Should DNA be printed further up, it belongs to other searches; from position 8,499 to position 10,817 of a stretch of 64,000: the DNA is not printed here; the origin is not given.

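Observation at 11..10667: Two gingipain-family C25 peptidases followed directly by a PPAD-type peptidylarginine deiminase, all T9SS cargo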

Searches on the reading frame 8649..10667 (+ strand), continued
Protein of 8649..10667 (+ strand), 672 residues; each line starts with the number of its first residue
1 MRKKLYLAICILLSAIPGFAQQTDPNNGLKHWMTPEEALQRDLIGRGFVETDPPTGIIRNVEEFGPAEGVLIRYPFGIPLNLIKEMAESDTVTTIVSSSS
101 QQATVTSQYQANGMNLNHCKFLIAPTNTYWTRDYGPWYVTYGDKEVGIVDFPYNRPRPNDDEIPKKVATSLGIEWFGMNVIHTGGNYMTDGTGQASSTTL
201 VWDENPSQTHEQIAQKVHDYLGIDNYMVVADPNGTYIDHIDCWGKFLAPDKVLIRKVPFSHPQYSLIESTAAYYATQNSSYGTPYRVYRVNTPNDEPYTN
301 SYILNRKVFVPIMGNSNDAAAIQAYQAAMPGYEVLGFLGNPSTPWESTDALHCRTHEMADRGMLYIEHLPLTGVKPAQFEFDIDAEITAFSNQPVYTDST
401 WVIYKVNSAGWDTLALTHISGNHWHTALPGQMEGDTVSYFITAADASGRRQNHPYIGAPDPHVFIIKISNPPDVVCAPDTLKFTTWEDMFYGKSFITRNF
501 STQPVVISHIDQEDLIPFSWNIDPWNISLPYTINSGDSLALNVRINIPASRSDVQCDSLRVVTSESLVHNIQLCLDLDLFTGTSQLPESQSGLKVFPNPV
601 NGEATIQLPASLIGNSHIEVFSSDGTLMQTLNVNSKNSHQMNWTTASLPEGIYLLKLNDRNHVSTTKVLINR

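Call 14: find_related_loci(query=A1, collection=genome_contigs, flank=10000)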
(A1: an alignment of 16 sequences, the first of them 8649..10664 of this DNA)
Query A1 (672 aa) in genome_contigs; peptide patterns used: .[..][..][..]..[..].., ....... (x = any residue, [..] = any of these).
600 stretches matched a pattern (row limit reached: there are more); 574 encode a relative of the query (tblastn E <= 1e-3); the best 80 are kept; 80 distinct loci.
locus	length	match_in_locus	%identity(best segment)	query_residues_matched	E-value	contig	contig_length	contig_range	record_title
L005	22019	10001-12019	71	1-672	0e+0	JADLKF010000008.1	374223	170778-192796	MAG: Lentimicrobiaceae bacterium isolate DFE_LEN c_000000000161, whole genome shotgun sequence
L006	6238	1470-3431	73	20-672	0e+0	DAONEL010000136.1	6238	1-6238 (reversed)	MAG TPA_asm: Bacteroidales bacterium isolate AMR_MDS_3870 NODE_14704_length_6238_cov_12.910076, whole genome shotgun seq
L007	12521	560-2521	62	20-670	0e+0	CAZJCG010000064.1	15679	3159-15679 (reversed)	MAG TPA_asm: uncultured Lentimicrobiaceae bacterium isolate SRP167436_co1_356 genome assembly, contig: NODE_6072_length_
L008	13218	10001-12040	61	1-672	0e+0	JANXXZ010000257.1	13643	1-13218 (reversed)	MAG: Bacteroidales bacterium isolate GL140_3_metabat_260_sub GL140_3_k141_2886498, whole genome shotgun sequence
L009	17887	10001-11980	60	19-672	0e+0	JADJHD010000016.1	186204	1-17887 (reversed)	MAG: Bacteroidales bacterium isolate Damh_18-Q3-R51-60_MAXAC.107 tig00005678-10-1855200, whole genome shotgun sequence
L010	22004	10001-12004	61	5-672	0e+0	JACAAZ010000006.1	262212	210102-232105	MAG: Bacteroidetes bacterium isolate Cfx3-02 MAG02_6, whole genome shotgun sequence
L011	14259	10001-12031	61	1-670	0e+0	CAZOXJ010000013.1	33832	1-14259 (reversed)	MAG TPA_asm: uncultured Lentimicrobiaceae bacterium isolate SRP272421_co1_58 genome assembly, contig: NODE_2669_length_3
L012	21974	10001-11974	61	19-670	0e+0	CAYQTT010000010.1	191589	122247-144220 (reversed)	MAG TPA_asm: uncultured Lentimicrobiaceae bacterium isolate SRP302447_co1_787 genome assembly, contig: NODE_268_length_1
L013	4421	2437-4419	61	1-654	0e+0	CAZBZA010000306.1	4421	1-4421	MAG TPA_asm: uncultured Lentimicrobiaceae bacterium isolate binchicken_co309_46 genome assembly, contig: NODE_13291_leng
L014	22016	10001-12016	58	5-670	0e+0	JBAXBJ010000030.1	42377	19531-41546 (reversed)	MAG: Bacteroidota bacterium isolate ELA164 MAG164_30, whole genome shotgun sequence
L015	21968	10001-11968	60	19-672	0e+0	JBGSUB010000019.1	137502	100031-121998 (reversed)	MAG: Lentimicrobiaceae bacterium isolate JTS-AC422 k141_4120356, whole genome shotgun sequence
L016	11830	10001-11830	64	1-608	0e+0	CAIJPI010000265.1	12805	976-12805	MAG: uncultured Bacteroidales bacterium isolate Ja1-D5_bin-349 genome assembly, contig: bin-349:265/354, whole genome sh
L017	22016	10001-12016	57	3-670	0e+0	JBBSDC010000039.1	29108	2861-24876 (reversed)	MAG: Bacteroidales bacterium isolate metawrap_la6_60 metawrap_la6_60_K_1375671_L_29108_cov_16.8748, whole genome shotgun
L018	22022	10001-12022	58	5-672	0e+0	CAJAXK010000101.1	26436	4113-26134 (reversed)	MAG: uncultured Bacteroidales bacterium isolate Loc080925-8-8m_bin-499 genome assembly, contig: bin-499:101/498, whole g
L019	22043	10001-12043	57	1-672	0e+0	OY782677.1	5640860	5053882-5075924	MAG: Bacteroidales bacterium isolate 20de20eb-1543-480f-a7de-dbc982fee115 genome assembly, chromosome: 1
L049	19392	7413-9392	48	19-672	0e+0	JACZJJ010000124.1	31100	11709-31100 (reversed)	MAG: Bacteroidales bacterium isolate MAG16 bacteroidetes_2_contig_1145621, whole genome shotgun sequence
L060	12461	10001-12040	45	3-672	0e+0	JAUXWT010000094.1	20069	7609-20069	MAG: Bacteroidales bacterium isolate C15_metabat.bin.17 C15_k141_164671, whole genome shotgun sequence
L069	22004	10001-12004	45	2-669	0e+0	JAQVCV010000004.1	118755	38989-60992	MAG: Bacteroidales bacterium isolate STD2_97 NODE_457_length_118755_cov_5.667844_Sandtown_D2, whole genome shotgun seque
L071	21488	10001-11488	57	5-499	0e+0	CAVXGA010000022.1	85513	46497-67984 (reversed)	MAG: uncultured Bacteroidales bacterium isolate MFD02416.bin.2.9 genome assembly, contig: contig_77389, whole genome sho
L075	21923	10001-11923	45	29-669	3e-180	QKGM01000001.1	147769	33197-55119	MAG: Bacteroidetes bacterium isolate SZUA-528 scaffold_106, whole genome shotgun sequence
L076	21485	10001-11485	54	4-488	9e-180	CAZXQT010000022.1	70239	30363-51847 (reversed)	MAG TPA_asm: uncultured Lentimicrobium sp. isolate SRP192927_co5_943 genome assembly, contig: NODE_209_length_70239_cov_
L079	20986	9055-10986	46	29-669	2e-179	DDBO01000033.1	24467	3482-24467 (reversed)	MAG TPA_asm: Bacteroidales bacterium UBA2030 UBA2030_contig_1896, whole genome shotgun sequence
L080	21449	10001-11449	57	1-484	2e-178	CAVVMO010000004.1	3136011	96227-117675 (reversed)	MAG: uncultured Bacteroidales bacterium isolate MFD04716.bin.1.418 genome assembly, contig: contig_4261, whole genome sh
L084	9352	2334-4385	44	3-670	3e-177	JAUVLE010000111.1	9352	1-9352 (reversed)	MAG: Candidatus Cloacimonadota bacterium isolate CSMAG_498 CSMAG_498_k141_850706_length_9352_cov_9.0000, whole genome sh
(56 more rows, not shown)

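Call 49: predict_structure(alignment_id=A1)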
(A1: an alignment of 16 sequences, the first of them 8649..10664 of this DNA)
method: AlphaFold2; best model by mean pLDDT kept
length: 672 residues; sequences in the alignment: 16
mean_pLDDT: 69.7   pTM: 0.47
mean pLDDT of the five models: 69.7, 64.9, 63.1, 61.1, 58.1
residues with pLDDT >= 90: 47; 70-90: 319; 50-70: 211; < 50: 95
segments of 3 or more residues with pLDDT < 50: 17-32, 184-189, 193-204, 230-242, 293-299, 345-362, 456-458, 579-590
pLDDT, mean of each block of 10 residues (from residue 1): 74 55 32 60 69 78 56 76 81 87 93 88 76 65 75 65 80 82 53 46 51 76 58 46 57 65 62 66 64 49 68 71 71 69 47 41 66 80 81 72 90 90 89 86 73 56 75 75 75 84 81 67 71 84 69 72 78 70 39 60 68 73 88 67 81 83 77 67
secondary structure, 60 per line:
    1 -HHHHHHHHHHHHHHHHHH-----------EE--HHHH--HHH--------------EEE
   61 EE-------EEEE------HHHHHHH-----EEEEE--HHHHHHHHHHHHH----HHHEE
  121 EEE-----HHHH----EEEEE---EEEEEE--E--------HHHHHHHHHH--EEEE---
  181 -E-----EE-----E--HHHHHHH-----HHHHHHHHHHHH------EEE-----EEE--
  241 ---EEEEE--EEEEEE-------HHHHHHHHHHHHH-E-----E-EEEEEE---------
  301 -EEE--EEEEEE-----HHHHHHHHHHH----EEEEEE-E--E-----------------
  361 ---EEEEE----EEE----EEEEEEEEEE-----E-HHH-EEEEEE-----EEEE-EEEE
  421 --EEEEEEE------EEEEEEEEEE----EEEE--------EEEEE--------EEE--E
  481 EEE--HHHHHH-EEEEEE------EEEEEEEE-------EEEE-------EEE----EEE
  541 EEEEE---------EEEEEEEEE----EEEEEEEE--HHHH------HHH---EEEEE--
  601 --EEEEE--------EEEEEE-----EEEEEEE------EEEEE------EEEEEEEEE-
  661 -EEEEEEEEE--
elements in order (helices of 4 or more, strands of 3 or more residues): H2-19 H35-38 E58-62 E70-73 H80-86 E92-96 H99-111 E119-123 H129-132 E137-141 E145-150 H162-171 E174-177 H198-204 H210-221 E228-230 E236-238 E244-248 E251-256 H264-276 E286-291 E302-304 E307-312 H318-328 E333-338 E364-368 E373-375 E380-389 E401-406 E412-415 E417-420 E423-429 E436-445 E450-453 E462-466 E475-477 E480-483 H486-491 E493-498 E505-512 E520-523 E531-533 E538-545 E555-563 E568-575 H578-581 E594-598 E603-607 E616-621 E627-633 E640-644 E651-659 E662-670

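Call 53: fold_search(model_id=the predicted structure, library=pdb)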
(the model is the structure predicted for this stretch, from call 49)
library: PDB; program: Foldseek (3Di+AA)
matches with E <= 10: 1944; with E <= 0.001: 688
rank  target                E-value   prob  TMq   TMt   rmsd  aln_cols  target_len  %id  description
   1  6i0x_A                6.5e-45  1.00  0.42  0.65  11.7       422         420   50  Porphyromonas gingivalis peptidylarginine deminase (PPAD) mutant G231N/E232T/N235D in complex with Cl-amidine. (released 2019-01-23)
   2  6i0x_B                1.5e-44  1.00  0.42  0.65  11.8       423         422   50  Porphyromonas gingivalis peptidylarginine deminase (PPAD) mutant G231N/E232T/N235D in complex with Cl-amidine. (released 2019-01-23)
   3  5ak7                  3.7e-44  1.00  0.42  0.65  11.9       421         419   49  Structure of wt Porphyromonas gingivalis peptidylarginine deiminase (released 2015-07-22)
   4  4ytb                  4.7e-44  1.00  0.42  0.65  11.7       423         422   50  Crystal structure of Porphyromonas gingivalis peptidylarginine deiminase (PPAD) in complex with dipeptide Asp-Gln. (released 2015-07-01)
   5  4ytg                  5.2e-44  1.00  0.43  0.66  11.5       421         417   50  Crystal structure of Porphyromonas gingivalis peptidylarginine deiminase (PPAD) mutant C351A in complex with dipeptide M (released 2015-07-01)
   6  5ak8                  2.5e-43  1.00  0.42  0.65  11.9       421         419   49  Structure of C351A mutant of Porphyromonas gingivalis peptidylarginine deiminase (released 2015-07-22)
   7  4yt9                  5.2e-43  1.00  0.43  0.66  11.7       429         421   49  Crystal structure of Porphyromonas gingivalis peptidylarginine deiminase (PPAD) substrate-unbound. (released 2015-07-15)
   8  1xkn                  5.3e-14  1.00  0.34  0.61   8.2       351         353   22  Crystal Structure of the Putative Peptidyl-arginine Deiminase from Chlorobium tepidum, NESG Target CtR21 (released 2004-11-16)
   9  1zbr_A                1.5e-11  1.00  0.33  0.62   7.6       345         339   18  Crystal Structure of the Putative Arginine Deiminase from Porphyromonas gingivalis, Northeast Structural Genomics Targ (released 2005-04-19)
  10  2jer_D                1.7e-11  1.00  0.33  0.55   7.5       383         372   18  Agmatine deiminase of Enterococcus faecalis catalyzing its reaction. (released 2007-01-30)
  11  2ewo_A                2.0e-11  1.00  0.36  0.63   6.9       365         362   19  X-ray structure of putative agmatine deiminase Q8DW17, Northeast Structural Genomics target SmR6. (released 2005-12-06)
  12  2jer_B                2.0e-11  1.00  0.33  0.57   7.2       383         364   18  Agmatine deiminase of Enterococcus faecalis catalyzing its reaction. (released 2007-01-30)
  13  2jer_H                2.6e-11  1.00  0.34  0.58   7.1       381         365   19  Agmatine deiminase of Enterococcus faecalis catalyzing its reaction. (released 2007-01-30)
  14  2ewo_H                2.8e-11  1.00  0.32  0.55   8.4       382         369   18  X-ray structure of putative agmatine deiminase Q8DW17, Northeast Structural Genomics target SmR6. (released 2005-12-06)
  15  2jer_C                4.3e-11  1.00  0.33  0.56   7.7       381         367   18  Agmatine deiminase of Enterococcus faecalis catalyzing its reaction. (released 2007-01-30)
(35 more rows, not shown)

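Call 55: search_protein_families(library=pfam, proteins=[L069:12071-15625:+, L075:11994-15566:+, L079:11090-14755:+, L071:9890-12919:+, L071:12953-17506:+, L010:1688-5653:+, L060:7196-9100:-, L049:9391-11148:-, L084:1-2178:+], max_evalue=0.0001)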
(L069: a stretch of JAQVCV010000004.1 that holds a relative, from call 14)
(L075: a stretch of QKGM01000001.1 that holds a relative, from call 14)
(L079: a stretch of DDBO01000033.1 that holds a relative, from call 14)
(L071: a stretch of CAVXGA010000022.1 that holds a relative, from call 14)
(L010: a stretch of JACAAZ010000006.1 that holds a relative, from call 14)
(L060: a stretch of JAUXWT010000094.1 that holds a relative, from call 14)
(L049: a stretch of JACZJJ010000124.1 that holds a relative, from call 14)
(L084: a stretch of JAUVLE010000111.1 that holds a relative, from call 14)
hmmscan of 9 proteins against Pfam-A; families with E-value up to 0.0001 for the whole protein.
L069:12071-15625:+ (1185 aa): 1 family
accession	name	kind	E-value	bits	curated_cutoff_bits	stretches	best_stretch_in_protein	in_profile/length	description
PF13088.12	BNR_2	-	1e-10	41.9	31.4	1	151-295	130-252/277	BNR repeat-like domain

L075:11994-15566:+ (1191 aa): 2 families
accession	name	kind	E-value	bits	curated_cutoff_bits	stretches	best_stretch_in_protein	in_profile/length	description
PF13088.12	BNR_2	-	2.5e-08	34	31.4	1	148-297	122-252/277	BNR repeat-like domain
PF02012.26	BNR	-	1.1e-06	28.2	27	0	165-175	2-12/12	BNR/Asp-box repeat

L079:11090-14755:+ (1222 aa): 2 families
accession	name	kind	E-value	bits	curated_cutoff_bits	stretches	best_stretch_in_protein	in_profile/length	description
PF13088.12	BNR_2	-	1.1e-12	48.3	31.4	1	135-333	84-267/277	BNR repeat-like domain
PF19081.6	Ig_7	-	2.9e-06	27.9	27.3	1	969-1053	1-84/84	Ig-like domain CHU_C associated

L071:9890-12919:+ (1010 aa): 1 family
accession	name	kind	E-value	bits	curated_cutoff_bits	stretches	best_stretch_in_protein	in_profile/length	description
PF04371.20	PAD_porph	-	1.4e-29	103.9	25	1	99-376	4-302/321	Porphyromonas-type peptidyl-arginine deiminase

L071:12953-17506:+ (1518 aa): 4 families
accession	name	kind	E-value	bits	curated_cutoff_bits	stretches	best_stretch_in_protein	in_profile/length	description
PF01364.23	Peptidase_C25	-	3e-55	188.4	23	1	249-581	1-373/374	Peptidase family C25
PF08126.16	Propeptide_C25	-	2.3e-29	102.4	22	1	44-236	13-198/205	Propeptide_C25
PF20009.4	GEVED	-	1.1e-20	74.7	24.4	1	1154-1228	2-77/78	GEVED domain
PF03785.20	Peptidase_C25_C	-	7.9e-15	54.9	25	1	587-665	1-79/79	Peptidase family C25, C terminal ig-like domain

L010:1688-5653:+ (1322 aa): 2 families
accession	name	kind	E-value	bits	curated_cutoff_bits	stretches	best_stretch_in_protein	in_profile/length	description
PF18962.6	Por_Secre_tail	-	2.3e-12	47.4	27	1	1244-1320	1-75/75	Secretion system C-terminal sorting domain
PF13088.12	BNR_2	-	1.8e-06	28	31.4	0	181-328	122-250/277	BNR repeat-like domain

L060:7196-9100:- (635 aa): 4 families
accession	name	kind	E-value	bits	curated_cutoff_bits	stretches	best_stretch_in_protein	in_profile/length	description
PF01476.26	LysM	-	7.9e-44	147.8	20.9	3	591-634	1-43/43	LysM domain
PF01464.25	SLT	-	4.2e-26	91.3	21.3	1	179-275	12-109/117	Transglycosylase SLT domain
PF23473.1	LysM3_LYK4_5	-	2.7e-10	40.6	29.3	0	417-458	5-46/48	LYK4/5 LysM3 domain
PF23446.1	LysM1_NFP_LYK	-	1.7e-07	32.4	36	0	598-634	17-54/60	NFP/LYK LysM1 domain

L049:9391-11148:- (586 aa): 3 families
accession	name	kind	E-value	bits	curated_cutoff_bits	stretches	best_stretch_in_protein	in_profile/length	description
PF00152.25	tRNA-synt_2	-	7.1e-91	304.9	25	1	243-579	2-307/308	tRNA synthetases class II (D, K and N)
PF01336.31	tRNA_anti-codon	-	2.1e-14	53.6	27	1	136-219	1-75/75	OB-fold nucleic acid binding domain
PF01409.25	tRNA-synt_2d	-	2.8e-05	24.2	19.8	0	340-411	110-180/246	tRNA synthetases class II core domain (F)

L084:1-2178:+ (726 aa): 3 families
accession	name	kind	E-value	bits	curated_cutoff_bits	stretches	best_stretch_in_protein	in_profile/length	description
PF13860.13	FlgD_ig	-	5.6e-10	39.5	27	1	651-708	12-70/79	FlgD Ig-like domain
PF03785.20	Peptidase_C25_C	-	5.8e-10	39.3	25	1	58-137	1-78/79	Peptidase family C25, C terminal ig-like domain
PF18962.6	Por_Secre_tail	-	4.5e-09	36.9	27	1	641-723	2-74/75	Secretion system C-terminal sorting domain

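Call 68: search_protein_families(library=pfam, proteins=[L076:98-2767:+, L076:2958-6671:+, L076:6801-7790:+, L076:7953-9983:+, L076:9998-12403:+, L076:12448-13845:+, L076:13872-15227:+, L076:15338-17449:+], max_evalue=0.0001)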
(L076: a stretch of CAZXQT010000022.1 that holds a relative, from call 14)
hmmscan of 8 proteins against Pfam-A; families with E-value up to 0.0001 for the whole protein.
L076:98-2767:+ (889 aa): 2 families
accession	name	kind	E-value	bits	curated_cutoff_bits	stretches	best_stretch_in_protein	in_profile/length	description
PF18962.6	Por_Secre_tail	-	6.4e-11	42.8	27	1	810-887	1-75/75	Secretion system C-terminal sorting domain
PF13585.12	CHU_C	-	8.3e-05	23.1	27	0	816-879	15-76/86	CHU_C Type IX secretion signal domain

L076:2958-6671:+ (1237 aa): 4 families
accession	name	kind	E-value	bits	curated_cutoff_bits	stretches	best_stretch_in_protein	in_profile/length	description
PF01364.23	Peptidase_C25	-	2.3e-44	152.6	23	1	256-644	1-374/374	Peptidase family C25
PF08126.16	Propeptide_C25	-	6.6e-23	81.3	22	1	58-235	24-199/205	Propeptide_C25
PF18962.6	Por_Secre_tail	-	3e-15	56.7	27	1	1161-1236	1-75/75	Secretion system C-terminal sorting domain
PF19408.5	PKD_6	-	1e-12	48.7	25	2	989-1052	5-69/82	PKD-like domain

L076:6801-7790:+ (329 aa): 1 family
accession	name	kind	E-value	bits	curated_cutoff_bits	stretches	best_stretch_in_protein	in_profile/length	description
PF00072.30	Response_reg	-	1e-23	84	30.2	1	11-123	1-110/111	Response regulator receiver domain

L076:7953-9983:+ (676 aa): 3 families
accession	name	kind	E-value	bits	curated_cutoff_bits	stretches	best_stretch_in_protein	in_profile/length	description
PF00082.27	Peptidase_S8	-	4.5e-27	95.5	21.8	1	170-426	1-260/288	Subtilase family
PF13860.13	FlgD_ig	-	2.1e-09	37.7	27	1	607-663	17-74/79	FlgD Ig-like domain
PF18962.6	Por_Secre_tail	-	2.2e-05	25.1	27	0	595-672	3-72/75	Secretion system C-terminal sorting domain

L076:9998-12403:+ (801 aa): 2 families
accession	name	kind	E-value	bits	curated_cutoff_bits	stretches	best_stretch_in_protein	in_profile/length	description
PF04371.20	PAD_porph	-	1.7e-30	106.8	25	1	87-360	38-317/321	Porphyromonas-type peptidyl-arginine deiminase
PF18962.6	Por_Secre_tail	-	1.3e-05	25.8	27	1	724-797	2-73/75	Secretion system C-terminal sorting domain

L076:12448-13845:+ (465 aa): 1 family
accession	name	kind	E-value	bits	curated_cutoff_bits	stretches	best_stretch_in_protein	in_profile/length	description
PF01103.29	Omp85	-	4e-16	59.9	24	1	217-463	88-323/325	Omp85 superfamily domain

L076:13872-15227:+ (451 aa): 2 families
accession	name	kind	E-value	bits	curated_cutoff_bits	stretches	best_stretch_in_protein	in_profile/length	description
PF11700.14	ATG22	-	9.6e-60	203.1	24.1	1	12-431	2-471/482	Vacuole effluxer Atg22 like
PF07690.21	MFS_1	-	9.4e-22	77.8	33.4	1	54-397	28-346/347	Major Facilitator Superfamily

L076:15338-17449:+ (703 aa): 2 families
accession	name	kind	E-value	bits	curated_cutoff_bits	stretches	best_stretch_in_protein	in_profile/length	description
PF01432.26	Peptidase_M3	-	2.2e-129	433.2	27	1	252-701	1-456/457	Peptidase family M3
PF19310.4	TOP_N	-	4.1e-07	30.2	27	1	58-176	5-122/123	Neurolysin/Thimet oligopeptidase, N-terminal domain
